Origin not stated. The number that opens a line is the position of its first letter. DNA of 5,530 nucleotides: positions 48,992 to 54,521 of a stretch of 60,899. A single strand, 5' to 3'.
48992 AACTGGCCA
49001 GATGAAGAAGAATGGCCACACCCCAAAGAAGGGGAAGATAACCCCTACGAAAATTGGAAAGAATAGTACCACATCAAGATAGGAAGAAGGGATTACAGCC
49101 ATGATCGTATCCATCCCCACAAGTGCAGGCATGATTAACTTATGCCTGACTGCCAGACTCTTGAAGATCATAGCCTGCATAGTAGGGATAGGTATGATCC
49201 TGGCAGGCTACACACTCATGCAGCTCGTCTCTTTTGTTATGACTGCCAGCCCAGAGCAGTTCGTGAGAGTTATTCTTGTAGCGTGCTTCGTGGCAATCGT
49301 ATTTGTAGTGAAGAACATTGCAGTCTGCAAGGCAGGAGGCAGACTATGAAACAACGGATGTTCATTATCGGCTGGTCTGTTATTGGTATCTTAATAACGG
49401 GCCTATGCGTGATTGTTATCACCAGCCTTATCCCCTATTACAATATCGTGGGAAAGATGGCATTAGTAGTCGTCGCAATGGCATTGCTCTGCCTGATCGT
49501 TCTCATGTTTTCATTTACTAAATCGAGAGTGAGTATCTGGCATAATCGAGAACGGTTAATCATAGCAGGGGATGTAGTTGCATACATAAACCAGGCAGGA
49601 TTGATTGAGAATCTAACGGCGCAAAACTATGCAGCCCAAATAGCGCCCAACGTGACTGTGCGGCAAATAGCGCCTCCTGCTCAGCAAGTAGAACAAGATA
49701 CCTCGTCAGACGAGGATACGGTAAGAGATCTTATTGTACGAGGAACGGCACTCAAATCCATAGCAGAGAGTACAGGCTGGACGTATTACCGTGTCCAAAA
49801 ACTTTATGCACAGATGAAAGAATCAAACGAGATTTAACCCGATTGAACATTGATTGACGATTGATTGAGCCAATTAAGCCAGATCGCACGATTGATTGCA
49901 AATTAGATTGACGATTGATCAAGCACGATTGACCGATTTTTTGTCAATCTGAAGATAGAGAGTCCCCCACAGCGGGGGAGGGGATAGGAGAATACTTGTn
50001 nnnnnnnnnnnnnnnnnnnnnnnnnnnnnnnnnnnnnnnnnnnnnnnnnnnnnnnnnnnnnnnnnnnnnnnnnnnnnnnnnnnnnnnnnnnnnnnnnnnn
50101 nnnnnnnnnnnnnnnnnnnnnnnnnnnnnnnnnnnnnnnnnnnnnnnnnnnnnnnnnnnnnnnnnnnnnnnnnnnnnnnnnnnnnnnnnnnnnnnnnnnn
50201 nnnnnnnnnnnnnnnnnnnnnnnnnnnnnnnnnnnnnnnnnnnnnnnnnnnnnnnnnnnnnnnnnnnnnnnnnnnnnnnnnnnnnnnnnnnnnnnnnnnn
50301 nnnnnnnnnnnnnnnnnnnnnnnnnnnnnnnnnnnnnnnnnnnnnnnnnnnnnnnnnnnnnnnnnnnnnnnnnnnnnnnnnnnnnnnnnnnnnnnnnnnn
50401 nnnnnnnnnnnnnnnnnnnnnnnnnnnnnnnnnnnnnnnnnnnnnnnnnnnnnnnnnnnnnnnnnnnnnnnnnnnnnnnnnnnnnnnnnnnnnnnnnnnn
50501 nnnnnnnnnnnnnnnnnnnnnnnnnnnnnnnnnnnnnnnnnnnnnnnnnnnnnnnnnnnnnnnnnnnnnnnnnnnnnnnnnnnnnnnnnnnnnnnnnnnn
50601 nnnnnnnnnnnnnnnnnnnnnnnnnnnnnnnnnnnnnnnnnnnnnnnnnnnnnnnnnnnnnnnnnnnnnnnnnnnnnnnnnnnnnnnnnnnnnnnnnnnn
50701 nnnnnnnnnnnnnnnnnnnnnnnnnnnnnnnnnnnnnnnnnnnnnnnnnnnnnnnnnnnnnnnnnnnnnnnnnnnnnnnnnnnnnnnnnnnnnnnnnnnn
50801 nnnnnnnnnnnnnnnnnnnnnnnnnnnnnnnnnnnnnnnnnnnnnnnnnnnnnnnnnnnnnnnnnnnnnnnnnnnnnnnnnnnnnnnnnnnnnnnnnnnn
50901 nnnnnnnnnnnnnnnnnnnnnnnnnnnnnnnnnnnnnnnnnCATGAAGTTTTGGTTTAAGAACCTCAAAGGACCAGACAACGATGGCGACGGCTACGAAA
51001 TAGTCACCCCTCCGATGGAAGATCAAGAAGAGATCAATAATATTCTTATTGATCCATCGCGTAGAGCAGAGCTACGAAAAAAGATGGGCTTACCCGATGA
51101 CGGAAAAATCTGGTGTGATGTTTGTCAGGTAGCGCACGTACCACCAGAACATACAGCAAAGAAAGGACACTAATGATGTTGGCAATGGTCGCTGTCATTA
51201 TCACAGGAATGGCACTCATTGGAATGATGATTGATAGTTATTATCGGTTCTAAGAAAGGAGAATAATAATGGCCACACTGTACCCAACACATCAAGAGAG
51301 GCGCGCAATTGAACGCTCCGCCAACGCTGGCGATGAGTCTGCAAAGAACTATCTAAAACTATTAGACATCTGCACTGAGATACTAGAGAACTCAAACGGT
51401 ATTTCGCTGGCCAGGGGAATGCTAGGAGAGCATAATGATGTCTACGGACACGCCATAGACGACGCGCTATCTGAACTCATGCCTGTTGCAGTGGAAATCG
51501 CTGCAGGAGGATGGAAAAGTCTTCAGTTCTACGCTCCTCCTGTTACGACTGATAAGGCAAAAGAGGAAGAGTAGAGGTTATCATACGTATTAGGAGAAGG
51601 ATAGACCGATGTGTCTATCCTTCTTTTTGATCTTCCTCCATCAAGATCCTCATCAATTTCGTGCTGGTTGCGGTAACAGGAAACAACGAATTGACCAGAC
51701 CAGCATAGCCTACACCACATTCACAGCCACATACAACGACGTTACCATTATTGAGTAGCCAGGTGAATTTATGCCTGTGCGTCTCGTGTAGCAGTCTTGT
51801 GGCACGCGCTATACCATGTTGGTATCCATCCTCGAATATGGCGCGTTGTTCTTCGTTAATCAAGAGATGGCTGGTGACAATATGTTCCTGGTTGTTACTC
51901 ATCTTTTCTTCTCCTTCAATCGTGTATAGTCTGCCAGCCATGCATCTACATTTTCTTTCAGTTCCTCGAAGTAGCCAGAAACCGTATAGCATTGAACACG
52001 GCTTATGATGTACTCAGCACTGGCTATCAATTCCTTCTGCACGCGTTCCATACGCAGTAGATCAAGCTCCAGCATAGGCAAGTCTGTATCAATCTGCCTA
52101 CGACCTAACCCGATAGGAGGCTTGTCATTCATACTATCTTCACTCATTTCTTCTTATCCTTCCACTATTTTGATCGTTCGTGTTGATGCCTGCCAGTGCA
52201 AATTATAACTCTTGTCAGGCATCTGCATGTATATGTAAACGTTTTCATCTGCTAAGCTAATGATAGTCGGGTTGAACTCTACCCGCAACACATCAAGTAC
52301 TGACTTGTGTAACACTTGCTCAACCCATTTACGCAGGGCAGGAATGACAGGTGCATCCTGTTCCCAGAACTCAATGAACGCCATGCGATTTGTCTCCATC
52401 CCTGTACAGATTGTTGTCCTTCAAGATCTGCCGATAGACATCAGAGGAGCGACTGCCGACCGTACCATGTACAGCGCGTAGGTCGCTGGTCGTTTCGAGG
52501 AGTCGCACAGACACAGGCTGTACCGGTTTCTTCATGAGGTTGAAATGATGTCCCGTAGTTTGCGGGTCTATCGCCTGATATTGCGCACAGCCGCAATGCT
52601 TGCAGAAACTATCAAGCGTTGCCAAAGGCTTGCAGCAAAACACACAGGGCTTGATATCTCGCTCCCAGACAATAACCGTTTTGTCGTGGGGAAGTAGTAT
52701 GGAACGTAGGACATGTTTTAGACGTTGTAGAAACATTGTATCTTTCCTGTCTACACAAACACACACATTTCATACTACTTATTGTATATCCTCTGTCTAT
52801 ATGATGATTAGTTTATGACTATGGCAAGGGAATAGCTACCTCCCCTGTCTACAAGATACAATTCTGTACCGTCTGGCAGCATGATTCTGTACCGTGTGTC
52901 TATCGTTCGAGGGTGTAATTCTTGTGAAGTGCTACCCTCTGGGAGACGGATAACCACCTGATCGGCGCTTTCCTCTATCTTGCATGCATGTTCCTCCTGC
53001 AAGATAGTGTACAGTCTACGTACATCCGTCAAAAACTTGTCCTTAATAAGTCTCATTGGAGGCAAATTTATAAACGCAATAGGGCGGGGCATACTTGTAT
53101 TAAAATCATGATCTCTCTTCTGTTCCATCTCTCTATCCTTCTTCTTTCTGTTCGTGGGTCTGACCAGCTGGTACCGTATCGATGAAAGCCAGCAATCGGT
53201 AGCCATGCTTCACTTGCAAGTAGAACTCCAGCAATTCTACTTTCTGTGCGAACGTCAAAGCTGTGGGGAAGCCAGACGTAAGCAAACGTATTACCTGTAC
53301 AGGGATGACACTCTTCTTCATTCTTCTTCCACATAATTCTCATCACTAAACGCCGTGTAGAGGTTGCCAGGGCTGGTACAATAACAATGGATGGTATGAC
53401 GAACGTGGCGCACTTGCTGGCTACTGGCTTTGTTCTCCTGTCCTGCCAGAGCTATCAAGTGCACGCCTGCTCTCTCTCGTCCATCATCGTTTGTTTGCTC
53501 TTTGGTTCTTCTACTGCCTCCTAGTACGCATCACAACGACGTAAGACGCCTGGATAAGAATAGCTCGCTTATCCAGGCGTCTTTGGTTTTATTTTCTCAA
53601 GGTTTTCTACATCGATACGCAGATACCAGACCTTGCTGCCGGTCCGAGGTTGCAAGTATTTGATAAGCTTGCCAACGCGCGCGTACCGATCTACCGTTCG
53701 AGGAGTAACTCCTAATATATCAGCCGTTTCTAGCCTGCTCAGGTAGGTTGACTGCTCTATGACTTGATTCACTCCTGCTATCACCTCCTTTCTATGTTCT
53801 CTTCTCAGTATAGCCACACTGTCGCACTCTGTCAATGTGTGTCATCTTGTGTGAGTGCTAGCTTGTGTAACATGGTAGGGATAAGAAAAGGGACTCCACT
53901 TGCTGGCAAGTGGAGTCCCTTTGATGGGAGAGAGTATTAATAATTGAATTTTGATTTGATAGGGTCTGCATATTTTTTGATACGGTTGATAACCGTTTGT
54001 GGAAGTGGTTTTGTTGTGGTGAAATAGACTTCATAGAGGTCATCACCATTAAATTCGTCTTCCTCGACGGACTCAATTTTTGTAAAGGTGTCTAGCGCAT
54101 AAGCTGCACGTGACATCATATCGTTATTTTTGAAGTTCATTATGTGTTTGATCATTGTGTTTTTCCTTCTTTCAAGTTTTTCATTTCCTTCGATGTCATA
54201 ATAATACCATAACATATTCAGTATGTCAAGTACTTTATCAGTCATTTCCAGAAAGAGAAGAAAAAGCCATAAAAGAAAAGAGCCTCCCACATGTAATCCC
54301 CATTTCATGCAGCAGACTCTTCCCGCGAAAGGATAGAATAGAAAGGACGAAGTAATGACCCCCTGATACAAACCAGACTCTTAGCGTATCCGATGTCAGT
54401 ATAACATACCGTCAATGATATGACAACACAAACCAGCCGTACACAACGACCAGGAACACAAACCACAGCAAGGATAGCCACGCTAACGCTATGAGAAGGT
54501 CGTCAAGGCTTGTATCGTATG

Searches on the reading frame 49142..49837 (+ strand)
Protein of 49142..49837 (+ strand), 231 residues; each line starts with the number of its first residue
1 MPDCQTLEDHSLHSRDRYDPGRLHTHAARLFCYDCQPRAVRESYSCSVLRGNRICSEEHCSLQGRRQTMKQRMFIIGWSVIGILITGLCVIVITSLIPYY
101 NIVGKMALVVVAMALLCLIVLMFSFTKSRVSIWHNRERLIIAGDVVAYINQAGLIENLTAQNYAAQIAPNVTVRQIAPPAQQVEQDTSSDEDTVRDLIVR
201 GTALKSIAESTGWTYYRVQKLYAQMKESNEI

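Call 31: search_protein_families(library=pfam, proteins=[window:49142-49837:+], max_evalue=0.001)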
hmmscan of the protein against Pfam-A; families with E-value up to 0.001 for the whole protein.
window:49142-49837:+ (231 aa): 0 families

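Call 48: search_protein_families(library=phrogs, proteins=[window:49142-49837:+], max_evalue=1)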
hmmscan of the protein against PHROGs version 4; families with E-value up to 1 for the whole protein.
window:49142-49837:+ (231 aa): 2 families
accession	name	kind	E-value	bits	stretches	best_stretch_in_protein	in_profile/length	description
phrog_5182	-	lysis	0.021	15.4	1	128-222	148-246/321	endolysin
phrog_17047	-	unknown function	0.07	14.7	1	73-134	6-65/75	-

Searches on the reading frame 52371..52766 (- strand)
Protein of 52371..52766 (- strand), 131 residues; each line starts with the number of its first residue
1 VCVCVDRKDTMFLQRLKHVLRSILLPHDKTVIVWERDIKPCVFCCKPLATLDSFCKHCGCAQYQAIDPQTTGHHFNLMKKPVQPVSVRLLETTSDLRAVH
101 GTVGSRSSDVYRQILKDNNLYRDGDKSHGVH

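Call 7: search_protein_families(library=pfam, proteins=[window:52371-52766:-], max_evalue=0.01)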
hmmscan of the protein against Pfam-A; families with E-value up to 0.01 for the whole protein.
window:52371-52766:- (131 aa): 0 families

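Call 48: search_protein_families(library=phrogs, proteins=[window:52371-52766:-], max_evalue=1)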
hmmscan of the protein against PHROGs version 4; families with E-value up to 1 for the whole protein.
window:52371-52766:- (131 aa): 2 families
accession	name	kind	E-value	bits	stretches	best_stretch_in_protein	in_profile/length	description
phrog_8436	-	unknown function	0.01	16.9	1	32-65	57-90/110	-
phrog_8032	-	unknown function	0.11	13.7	1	35-69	70-104/173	-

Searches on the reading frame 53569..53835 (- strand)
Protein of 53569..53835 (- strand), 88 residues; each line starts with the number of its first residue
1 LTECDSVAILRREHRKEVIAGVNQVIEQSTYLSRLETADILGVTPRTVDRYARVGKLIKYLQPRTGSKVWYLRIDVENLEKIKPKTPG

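Call 7: search_protein_families(library=pfam, proteins=[window:53569-53835:-], max_evalue=0.01)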
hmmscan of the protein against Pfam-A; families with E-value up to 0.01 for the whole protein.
window:53569-53835:- (88 aa): 3 families
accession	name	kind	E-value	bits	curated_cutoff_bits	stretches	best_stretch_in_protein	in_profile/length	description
PF12728.13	HTH_17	-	0.00048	20.8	27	1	36-75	6-42/51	Helix-turn-helix domain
PF00376.29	MerR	-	0.00099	19.3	28.2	1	37-59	5-27/38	MerR family regulatory protein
PF13411.12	MerR_1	-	0.0022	18.5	21.6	1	36-83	5-50/69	MerR HTH family regulatory protein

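Call 42: search_protein_families(library=phrogs, proteins=[window:53569-53835:-], max_evalue=0.01)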
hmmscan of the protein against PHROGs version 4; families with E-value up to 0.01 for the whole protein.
window:53569-53835:- (88 aa): 5 families
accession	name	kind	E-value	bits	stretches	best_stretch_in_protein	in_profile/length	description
phrog_66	-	integration and excision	9.8e-06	26.5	1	20-79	82-139/412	excisionase and transcriptional regulator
phrog_2474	-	transcription regulation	0.00023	22.1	1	20-81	37-97/118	MerR-like transcriptional regulator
phrog_57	-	head and packaging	0.0013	19.6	1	26-70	7-50/199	terminase small subunit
phrog_6401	-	DNA, RNA and nucleotide metabolism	0.0038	18.1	1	25-66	3-44/64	DNA binding protein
phrog_597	-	DNA, RNA and nucleotide metabolism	0.0059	17.6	1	25-56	106-138/200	DNA binding protein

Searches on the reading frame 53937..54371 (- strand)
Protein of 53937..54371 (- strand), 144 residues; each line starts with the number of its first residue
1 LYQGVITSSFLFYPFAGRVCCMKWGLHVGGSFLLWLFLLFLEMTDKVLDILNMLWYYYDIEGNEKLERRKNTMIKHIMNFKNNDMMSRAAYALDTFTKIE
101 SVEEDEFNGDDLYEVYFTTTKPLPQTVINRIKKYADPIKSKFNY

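Call 7: search_protein_families(library=pfam, proteins=[window:53937-54371:-], max_evalue=0.01)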
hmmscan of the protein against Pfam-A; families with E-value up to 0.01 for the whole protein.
window:53937-54371:- (144 aa): 0 families

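Call 47: search_protein_families(library=pfam, proteins=[window:53937-54371:-], max_evalue=1)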
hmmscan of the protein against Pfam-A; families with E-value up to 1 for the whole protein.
window:53937-54371:- (144 aa): 1 family
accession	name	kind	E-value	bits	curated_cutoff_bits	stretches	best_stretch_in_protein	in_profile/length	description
PF06877.16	RraB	-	0.011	16.6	23.3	1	70-143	20-94/102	Regulator of ribonuclease activity B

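Call 48: search_protein_families(library=phrogs, proteins=[window:53937-54371:-], max_evalue=1)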
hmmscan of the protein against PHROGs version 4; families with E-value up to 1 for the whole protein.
window:53937-54371:- (144 aa): 2 families
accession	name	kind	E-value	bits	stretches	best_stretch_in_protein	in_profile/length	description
phrog_30747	-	unknown function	0.047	13.6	1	44-96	155-207/431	-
phrog_4332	-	unknown function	0.22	12.9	1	41-97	58-118/126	-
